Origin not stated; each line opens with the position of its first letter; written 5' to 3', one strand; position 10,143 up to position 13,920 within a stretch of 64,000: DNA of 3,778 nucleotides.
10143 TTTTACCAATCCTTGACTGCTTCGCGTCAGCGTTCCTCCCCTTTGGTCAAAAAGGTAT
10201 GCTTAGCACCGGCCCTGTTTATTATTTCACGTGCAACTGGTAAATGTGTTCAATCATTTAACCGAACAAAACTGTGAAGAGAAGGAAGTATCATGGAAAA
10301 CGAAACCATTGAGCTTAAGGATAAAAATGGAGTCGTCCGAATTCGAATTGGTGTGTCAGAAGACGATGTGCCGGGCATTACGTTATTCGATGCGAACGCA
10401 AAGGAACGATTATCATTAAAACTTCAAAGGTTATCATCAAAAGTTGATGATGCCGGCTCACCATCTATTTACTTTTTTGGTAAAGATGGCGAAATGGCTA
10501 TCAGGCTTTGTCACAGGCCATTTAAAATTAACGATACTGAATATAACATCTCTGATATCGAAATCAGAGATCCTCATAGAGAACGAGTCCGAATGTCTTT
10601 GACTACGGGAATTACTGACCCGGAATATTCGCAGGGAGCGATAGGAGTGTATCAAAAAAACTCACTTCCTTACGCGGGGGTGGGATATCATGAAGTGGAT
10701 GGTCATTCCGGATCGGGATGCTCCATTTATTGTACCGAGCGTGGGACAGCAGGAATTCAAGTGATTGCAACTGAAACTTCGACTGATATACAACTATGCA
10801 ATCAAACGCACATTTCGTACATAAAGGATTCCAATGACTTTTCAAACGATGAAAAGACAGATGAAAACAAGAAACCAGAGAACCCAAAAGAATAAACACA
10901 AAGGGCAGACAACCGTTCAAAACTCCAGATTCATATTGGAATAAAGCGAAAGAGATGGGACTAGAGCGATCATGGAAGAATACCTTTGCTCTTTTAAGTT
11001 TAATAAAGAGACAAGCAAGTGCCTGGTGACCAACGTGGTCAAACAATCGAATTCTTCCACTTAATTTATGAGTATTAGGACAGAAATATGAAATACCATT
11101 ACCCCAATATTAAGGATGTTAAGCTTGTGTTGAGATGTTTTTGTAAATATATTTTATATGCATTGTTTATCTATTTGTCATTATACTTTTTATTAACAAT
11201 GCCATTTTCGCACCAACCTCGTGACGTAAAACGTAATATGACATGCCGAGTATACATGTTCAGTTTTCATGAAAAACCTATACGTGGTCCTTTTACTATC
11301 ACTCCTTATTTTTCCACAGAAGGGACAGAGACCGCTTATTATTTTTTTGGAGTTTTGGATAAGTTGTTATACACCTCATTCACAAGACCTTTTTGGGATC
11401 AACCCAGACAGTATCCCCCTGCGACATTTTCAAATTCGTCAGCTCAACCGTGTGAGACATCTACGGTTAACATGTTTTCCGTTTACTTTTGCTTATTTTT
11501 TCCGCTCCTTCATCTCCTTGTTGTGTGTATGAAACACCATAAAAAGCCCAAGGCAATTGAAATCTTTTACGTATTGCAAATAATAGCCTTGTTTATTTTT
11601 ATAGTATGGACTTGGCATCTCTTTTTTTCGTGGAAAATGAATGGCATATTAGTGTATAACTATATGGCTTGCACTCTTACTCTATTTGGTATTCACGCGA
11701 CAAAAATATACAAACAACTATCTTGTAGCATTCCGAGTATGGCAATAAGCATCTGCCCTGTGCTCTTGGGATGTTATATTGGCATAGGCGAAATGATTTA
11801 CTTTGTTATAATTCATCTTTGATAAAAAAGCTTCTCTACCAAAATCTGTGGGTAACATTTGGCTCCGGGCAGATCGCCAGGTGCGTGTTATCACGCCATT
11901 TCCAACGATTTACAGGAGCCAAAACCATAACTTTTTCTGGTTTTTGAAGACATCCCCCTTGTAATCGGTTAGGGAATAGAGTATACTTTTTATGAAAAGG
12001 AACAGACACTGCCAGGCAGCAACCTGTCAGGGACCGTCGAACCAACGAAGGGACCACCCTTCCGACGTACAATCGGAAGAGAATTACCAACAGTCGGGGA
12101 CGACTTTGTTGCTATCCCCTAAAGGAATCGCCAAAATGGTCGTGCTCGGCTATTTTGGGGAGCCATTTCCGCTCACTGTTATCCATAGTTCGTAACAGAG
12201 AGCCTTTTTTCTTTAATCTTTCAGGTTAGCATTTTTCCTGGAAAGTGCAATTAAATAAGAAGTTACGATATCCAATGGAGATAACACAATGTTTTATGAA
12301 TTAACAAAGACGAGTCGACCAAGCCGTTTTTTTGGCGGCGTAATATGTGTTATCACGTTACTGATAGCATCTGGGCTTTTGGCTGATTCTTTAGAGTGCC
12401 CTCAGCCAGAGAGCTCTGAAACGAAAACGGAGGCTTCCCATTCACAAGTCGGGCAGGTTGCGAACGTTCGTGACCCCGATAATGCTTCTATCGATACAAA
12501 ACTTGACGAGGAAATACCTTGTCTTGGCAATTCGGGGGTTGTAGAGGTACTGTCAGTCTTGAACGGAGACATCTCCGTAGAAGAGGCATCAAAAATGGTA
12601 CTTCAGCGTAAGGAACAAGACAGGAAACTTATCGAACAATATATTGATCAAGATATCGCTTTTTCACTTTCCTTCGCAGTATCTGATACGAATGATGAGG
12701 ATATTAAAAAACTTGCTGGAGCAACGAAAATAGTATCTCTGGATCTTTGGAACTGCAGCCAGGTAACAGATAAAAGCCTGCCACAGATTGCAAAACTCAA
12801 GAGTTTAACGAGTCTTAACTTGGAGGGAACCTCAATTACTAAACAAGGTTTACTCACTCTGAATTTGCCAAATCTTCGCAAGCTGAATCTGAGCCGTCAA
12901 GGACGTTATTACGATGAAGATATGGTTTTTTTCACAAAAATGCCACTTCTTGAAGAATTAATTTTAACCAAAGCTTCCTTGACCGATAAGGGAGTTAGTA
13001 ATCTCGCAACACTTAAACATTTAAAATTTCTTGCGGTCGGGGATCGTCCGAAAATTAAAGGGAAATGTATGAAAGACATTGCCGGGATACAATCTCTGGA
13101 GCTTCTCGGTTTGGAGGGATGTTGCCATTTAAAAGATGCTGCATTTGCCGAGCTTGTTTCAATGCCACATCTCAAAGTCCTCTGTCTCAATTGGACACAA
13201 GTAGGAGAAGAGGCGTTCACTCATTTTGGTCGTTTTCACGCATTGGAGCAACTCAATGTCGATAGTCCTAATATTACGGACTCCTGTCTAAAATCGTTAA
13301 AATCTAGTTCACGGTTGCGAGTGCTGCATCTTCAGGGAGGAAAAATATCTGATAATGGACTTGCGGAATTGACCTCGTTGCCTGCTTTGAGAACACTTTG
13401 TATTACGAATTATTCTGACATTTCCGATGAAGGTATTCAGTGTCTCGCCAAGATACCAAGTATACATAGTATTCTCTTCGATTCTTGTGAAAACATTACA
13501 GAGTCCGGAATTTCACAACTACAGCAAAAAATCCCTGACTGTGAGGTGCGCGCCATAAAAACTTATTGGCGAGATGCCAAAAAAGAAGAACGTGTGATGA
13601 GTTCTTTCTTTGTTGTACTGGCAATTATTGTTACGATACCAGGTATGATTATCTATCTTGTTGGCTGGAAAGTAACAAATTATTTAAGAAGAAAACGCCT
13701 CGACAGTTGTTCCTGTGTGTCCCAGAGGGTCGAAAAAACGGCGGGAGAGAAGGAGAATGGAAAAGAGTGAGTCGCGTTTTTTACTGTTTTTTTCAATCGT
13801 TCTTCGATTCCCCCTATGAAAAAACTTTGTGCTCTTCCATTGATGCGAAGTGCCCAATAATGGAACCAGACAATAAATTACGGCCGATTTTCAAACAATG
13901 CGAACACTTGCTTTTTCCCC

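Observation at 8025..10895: Two promoter-bearing 143-bp repeats head tandem small-ORF cassettes; the second encodes an RHS core plus a short variable tip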

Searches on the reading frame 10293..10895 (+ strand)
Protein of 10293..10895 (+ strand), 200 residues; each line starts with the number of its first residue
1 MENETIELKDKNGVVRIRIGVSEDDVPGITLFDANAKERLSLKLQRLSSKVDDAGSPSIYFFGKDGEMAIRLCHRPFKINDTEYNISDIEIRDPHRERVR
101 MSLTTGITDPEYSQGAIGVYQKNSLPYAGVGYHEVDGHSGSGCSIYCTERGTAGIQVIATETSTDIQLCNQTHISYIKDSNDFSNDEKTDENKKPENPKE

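Call 4: search_protein_families(library=pfam, proteins=[window:10293-10895:+], max_evalue=1)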
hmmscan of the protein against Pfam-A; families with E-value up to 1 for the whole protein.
window:10293-10895:+ (200 aa): 0 families

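Call 5: search_protein_families(library=ncbifam, proteins=[window:10293-10895:+], max_evalue=1)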
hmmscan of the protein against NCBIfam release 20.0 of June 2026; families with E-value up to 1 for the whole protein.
window:10293-10895:+ (200 aa): 0 families

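Call 17: find_encoding_contigs(protein=window:10293-10895:+, flank=10000)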
Protein window:10293-10895:+ (200 aa): 1 contig read that carries it; 1 place shown.
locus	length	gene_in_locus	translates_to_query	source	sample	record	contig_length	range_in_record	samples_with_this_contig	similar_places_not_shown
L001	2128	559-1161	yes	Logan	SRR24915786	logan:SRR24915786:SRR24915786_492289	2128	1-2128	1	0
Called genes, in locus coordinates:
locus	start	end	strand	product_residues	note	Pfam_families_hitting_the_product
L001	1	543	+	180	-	?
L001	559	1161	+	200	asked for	-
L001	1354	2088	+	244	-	-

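Call 34: find_homologous_proteins(query=window:10293-10895:+, max_evalue=0.01)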
Query window:10293-10895:+ (200 aa): 3 proteins with E <= 0.01 among 62 candidates.
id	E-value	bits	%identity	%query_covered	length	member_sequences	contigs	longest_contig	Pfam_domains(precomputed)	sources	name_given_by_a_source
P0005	4.2e-130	449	100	100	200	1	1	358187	-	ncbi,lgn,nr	ncbi:MAG: hypothetical protein Q4G68_00035 [Planctomycetia bacterium]|nr:hypothetical protein [Planc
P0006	2.2e-37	147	51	88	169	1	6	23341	-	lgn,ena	-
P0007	6.2e-35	139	48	88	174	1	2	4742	-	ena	-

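Call 36: find_encoding_contigs(protein=P0006, flank=10000, max_places=6)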
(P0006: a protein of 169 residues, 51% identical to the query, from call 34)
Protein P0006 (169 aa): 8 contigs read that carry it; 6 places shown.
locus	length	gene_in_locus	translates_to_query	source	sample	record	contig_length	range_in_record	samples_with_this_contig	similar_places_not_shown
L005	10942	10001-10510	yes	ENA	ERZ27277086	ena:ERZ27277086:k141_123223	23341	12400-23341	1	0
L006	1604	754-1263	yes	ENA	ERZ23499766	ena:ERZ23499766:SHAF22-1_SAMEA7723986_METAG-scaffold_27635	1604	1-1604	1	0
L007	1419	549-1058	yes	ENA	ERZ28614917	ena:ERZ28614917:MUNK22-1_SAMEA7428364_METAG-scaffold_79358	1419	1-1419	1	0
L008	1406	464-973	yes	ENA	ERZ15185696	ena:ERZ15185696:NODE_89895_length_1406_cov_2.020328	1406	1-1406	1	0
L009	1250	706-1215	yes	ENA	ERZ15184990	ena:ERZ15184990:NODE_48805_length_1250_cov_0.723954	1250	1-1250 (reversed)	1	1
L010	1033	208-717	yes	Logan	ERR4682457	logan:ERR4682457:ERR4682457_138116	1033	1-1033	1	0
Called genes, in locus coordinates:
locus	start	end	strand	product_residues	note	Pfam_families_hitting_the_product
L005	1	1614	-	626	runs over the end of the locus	PF00437:T2SSE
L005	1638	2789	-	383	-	PF00437:T2SSE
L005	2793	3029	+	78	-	-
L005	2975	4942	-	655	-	PF01368:DHH, PF02272:DHHA1, PF17768:RecJ_OB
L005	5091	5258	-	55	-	PF00471:Ribosomal_L33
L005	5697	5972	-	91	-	-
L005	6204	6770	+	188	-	PF00355:Rieske (weak)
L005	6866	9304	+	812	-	PF00033:Cytochrome_B, PF13631:Cytochrom_B_N_2, PF00034:Cytochrom_C (faint)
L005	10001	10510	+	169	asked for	-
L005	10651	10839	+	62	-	-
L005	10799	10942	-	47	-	?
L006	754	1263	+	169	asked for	-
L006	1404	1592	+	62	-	-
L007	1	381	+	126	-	?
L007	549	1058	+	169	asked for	-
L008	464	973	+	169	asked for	-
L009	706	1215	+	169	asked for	-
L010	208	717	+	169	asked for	-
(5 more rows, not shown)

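Call 37: find_encoding_contigs(protein=P0007, flank=10000)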
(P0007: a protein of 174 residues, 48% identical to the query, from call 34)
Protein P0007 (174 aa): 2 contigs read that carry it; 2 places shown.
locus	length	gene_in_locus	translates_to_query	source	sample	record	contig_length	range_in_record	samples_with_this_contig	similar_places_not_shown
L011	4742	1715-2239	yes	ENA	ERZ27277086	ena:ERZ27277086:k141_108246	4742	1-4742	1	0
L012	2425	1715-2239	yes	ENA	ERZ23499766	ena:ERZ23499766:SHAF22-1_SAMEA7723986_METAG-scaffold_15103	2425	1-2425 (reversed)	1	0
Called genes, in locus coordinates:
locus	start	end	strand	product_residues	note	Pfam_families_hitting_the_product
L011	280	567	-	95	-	-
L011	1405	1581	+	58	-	-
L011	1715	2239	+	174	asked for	-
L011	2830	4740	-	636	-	?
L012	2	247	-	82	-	?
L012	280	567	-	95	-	-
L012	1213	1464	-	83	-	-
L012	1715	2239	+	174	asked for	-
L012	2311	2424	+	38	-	?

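Call 38: find_encoding_contigs(protein=P0005, flank=10000)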
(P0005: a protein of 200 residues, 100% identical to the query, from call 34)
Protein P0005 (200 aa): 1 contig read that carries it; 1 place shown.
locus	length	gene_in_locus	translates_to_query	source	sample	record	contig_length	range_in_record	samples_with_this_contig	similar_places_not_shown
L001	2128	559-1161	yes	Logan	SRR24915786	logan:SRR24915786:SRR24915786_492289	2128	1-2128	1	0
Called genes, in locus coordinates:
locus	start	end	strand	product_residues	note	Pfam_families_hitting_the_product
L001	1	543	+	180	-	?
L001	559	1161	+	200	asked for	-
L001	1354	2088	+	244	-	-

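Call 49: search_protein_families(library=ncbifam, proteins=[P0006], max_evalue=1)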
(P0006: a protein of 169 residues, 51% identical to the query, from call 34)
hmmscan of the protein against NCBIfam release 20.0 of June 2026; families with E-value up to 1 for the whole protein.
P0006 (169 aa): 0 families

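Call 50: search_protein_families(library=pfam, proteins=[P0006, P0007], max_evalue=1)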
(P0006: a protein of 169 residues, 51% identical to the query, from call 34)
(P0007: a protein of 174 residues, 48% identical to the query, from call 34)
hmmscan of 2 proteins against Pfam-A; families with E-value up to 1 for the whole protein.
P0006 (169 aa): 0 families

P0007 (174 aa): 0 families
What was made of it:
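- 10293..10895 (+): 200-aa protein (Q4G68_00035), in the immunity position of cassette 2. No family hit (calls 4, 5, 50).
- Tried and rejected: Pfam and NCBIfam on ORF112, ORF366, ORF200, ORF244, the upstream 400-aa ORF and P0006/P0007 gave nothing (calls 4, 5, 49, 50).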

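Call 69: predict_structure(alignment_id=A5)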
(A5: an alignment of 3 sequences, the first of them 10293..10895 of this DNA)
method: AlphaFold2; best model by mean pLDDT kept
length: 200 residues; sequences in the alignment: 3
mean_pLDDT: 36.4   pTM: 0.29
mean pLDDT of the five models: 36.4, 35.6, 33.7, 32.0, 32.0
residues with pLDDT >= 90: 0; 70-90: 0; 50-70: 1; < 50: 199
segments of 3 or more residues with pLDDT < 50: 1-196, 198-200
pLDDT, mean of each block of 10 residues (from residue 1): 29 37 36 44 34 35 38 41 42 38 37 33 30 28 30 40 43 31 34 46
secondary structure, 60 per line:
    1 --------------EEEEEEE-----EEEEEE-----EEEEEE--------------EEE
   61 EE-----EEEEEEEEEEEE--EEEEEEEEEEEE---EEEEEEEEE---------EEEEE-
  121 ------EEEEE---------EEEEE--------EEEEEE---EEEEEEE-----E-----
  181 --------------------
elements in order: E15-21 E27-32 E38-43 E58-62 E68-79 E82-93 E97-105 E115-119 E127-131 E141-145 E154-159 E163-169
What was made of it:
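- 10293..10895 (+): Model pLDDT is 36 (call 69).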

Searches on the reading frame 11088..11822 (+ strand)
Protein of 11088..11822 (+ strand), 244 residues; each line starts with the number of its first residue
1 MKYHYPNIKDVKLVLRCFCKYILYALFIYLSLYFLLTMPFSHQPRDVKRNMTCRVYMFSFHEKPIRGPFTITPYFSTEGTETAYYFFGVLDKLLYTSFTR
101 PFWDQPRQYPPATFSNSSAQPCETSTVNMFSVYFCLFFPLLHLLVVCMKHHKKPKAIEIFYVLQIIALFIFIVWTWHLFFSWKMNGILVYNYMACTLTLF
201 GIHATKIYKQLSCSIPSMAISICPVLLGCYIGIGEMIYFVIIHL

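Call 4: search_protein_families(library=pfam, proteins=[window:11088-11822:+], max_evalue=1)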
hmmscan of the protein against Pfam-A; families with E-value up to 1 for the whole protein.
window:11088-11822:+ (244 aa): 1 family
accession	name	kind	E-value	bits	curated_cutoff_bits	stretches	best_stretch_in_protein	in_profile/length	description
PF14017.11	DUF4233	-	0.13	13.1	27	1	135-180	37-82/107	Protein of unknown function (DUF4233)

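Call 5: search_protein_families(library=ncbifam, proteins=[window:11088-11822:+], max_evalue=1)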
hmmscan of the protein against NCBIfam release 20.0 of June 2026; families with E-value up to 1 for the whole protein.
window:11088-11822:+ (244 aa): 0 families

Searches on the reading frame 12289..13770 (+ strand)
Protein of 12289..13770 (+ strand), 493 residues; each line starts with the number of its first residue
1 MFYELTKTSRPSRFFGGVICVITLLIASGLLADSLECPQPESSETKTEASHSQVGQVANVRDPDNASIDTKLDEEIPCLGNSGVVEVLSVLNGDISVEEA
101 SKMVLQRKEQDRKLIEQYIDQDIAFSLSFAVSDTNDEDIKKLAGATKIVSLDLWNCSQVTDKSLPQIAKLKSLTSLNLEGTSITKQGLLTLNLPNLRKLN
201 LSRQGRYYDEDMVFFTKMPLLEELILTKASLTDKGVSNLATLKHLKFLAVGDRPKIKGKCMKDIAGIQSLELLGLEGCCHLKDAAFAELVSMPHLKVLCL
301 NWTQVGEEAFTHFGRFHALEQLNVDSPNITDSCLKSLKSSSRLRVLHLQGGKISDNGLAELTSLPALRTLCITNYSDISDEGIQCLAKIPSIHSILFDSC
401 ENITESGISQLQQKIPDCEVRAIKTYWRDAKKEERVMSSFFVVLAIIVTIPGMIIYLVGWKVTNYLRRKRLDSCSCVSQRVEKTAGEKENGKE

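Call 4: search_protein_families(library=pfam, proteins=[window:12289-13770:+], max_evalue=1)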
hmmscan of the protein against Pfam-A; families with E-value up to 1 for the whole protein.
window:12289-13770:+ (493 aa): 10 families
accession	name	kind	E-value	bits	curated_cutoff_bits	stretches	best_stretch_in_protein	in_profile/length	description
PF23598.1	LRR_14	-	1.4e-12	47.5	40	2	260-412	14-164/353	Leucine-rich repeat region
PF12799.13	LRR_4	-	4e-11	43.2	27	2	171-202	1-31/44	Leucine Rich repeats (2 copies)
PF24758.1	LRR_At5g56370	-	3.8e-08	33.7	27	2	242-313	10-81/227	FBD-associated F-box protein At5g56370, LRR repeats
PF25019.1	LRR_R13L1-DRL21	-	1.6e-07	31.7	27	2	261-380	4-109/127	R13L1/DRL21 LRRs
PF13516.12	LRR_6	-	1.6e-06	28.2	23.4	0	343-360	5-22/24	Leucine Rich repeat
PF25013.1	LRR_Zer-1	-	7.5e-06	26.6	27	1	192-251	6-62/137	Zer-1-like, Leucine-rich repeats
PF13855.12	LRR_8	-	4.5e-05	23.6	27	1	319-371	3-55/61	Leucine rich repeat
PF23952.1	LRR_EndoS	-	0.013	16.2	27.9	1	125-200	24-96/116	Endo-beta-N-acetylglucosaminidase EndoS LRR domain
PF14580.12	LRR_9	-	0.033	14.2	30.5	0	218-254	87-124/175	Leucine-rich repeat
PF06749.17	DUF1218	-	0.098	13.6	25.3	1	430-481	27-82/95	Protein of unknown function (DUF1218)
